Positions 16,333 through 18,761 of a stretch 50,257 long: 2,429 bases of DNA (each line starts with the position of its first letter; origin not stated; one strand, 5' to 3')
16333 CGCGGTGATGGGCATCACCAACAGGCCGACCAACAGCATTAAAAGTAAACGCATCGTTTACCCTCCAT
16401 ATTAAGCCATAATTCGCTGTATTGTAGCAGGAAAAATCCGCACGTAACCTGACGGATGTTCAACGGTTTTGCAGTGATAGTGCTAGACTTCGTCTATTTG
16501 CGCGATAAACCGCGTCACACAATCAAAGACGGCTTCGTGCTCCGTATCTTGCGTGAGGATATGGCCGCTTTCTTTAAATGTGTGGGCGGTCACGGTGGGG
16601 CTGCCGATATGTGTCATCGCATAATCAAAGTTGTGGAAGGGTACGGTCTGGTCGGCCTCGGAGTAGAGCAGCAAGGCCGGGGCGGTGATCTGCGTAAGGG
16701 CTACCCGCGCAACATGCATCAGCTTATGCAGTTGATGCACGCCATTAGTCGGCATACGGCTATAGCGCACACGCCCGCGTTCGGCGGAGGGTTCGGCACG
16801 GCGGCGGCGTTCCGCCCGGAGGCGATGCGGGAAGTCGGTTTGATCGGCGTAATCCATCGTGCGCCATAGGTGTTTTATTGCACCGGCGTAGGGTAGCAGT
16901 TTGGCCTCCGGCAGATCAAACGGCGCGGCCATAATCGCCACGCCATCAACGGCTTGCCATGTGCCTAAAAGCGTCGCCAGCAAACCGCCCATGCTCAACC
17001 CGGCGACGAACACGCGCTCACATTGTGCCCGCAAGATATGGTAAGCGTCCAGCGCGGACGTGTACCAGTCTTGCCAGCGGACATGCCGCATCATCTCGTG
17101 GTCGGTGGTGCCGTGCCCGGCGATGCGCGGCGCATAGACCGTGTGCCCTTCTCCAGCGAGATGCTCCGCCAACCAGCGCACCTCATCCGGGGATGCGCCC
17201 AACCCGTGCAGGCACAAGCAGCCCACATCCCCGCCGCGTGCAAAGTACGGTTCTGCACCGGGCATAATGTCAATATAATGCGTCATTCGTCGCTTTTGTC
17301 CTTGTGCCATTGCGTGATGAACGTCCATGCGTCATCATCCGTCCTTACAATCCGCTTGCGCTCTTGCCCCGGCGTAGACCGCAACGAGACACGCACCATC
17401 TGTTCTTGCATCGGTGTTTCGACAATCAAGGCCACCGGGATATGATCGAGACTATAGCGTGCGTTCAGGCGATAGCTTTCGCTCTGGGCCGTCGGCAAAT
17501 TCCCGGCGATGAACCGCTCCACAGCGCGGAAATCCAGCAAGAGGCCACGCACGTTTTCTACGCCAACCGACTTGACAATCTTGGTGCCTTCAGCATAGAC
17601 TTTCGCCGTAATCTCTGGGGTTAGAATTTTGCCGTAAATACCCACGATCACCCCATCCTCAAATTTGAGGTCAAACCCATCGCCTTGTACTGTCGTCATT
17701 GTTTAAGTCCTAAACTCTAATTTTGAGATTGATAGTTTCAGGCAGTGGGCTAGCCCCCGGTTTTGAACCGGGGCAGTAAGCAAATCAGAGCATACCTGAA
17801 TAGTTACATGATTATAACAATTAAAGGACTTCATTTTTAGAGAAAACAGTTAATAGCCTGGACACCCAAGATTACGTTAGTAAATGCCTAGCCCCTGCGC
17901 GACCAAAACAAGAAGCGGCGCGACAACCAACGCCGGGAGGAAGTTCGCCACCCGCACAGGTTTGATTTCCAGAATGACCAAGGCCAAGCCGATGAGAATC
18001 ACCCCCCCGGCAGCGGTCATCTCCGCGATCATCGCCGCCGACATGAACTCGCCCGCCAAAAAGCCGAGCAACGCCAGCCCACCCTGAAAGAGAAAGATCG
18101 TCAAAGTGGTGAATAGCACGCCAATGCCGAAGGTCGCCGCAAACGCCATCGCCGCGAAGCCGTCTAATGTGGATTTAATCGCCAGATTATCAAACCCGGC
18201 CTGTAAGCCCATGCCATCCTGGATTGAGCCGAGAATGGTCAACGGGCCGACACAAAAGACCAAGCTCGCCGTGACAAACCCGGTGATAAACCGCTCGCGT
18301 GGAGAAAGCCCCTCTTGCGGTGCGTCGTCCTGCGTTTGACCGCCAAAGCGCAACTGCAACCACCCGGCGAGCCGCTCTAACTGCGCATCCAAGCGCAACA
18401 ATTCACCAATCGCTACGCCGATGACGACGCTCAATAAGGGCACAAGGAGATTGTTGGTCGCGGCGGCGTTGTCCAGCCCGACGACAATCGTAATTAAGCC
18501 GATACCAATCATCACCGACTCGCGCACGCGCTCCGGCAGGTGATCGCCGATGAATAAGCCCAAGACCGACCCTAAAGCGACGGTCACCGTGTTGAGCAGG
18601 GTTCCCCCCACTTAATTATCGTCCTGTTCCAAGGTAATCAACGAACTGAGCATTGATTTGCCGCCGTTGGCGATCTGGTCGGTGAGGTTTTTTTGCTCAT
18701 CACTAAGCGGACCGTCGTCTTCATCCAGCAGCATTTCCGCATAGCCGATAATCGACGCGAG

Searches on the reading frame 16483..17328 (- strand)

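Call 17: search_protein_families(library=pfam, proteins=[window:16483-17328:-])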
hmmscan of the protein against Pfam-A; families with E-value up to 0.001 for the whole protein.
window:16483-17328:- (281 aa): 4 families
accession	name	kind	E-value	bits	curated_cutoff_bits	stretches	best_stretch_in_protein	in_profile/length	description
PF12146.15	Hydrolase_4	-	4.6e-20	72.4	27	1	38-262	8-238/239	Serine aminopeptidase, S33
PF12697.13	Abhydrolase_6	-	3.5e-15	57.7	26.3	1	38-268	2-215/217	Alpha/beta hydrolase family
PF00561.26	Abhydrolase_1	-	3e-08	34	25.8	1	38-165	4-134/245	alpha/beta hydrolase fold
PF00326.27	Peptidase_S9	-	0.00093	19.2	22.6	0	196-277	128-208/213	Prolyl oligopeptidase family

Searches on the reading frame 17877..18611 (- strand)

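Call 17: search_protein_families(library=pfam, proteins=[window:17877-18611:-])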
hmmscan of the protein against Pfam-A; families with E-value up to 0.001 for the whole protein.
window:17877-18611:- (244 aa): 1 family
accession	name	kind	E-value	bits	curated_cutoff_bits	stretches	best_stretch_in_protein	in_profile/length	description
PF04474.17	DUF554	-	7e-68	228.8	25.1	1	3-235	2-219/220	Protein of unknown function (DUF554)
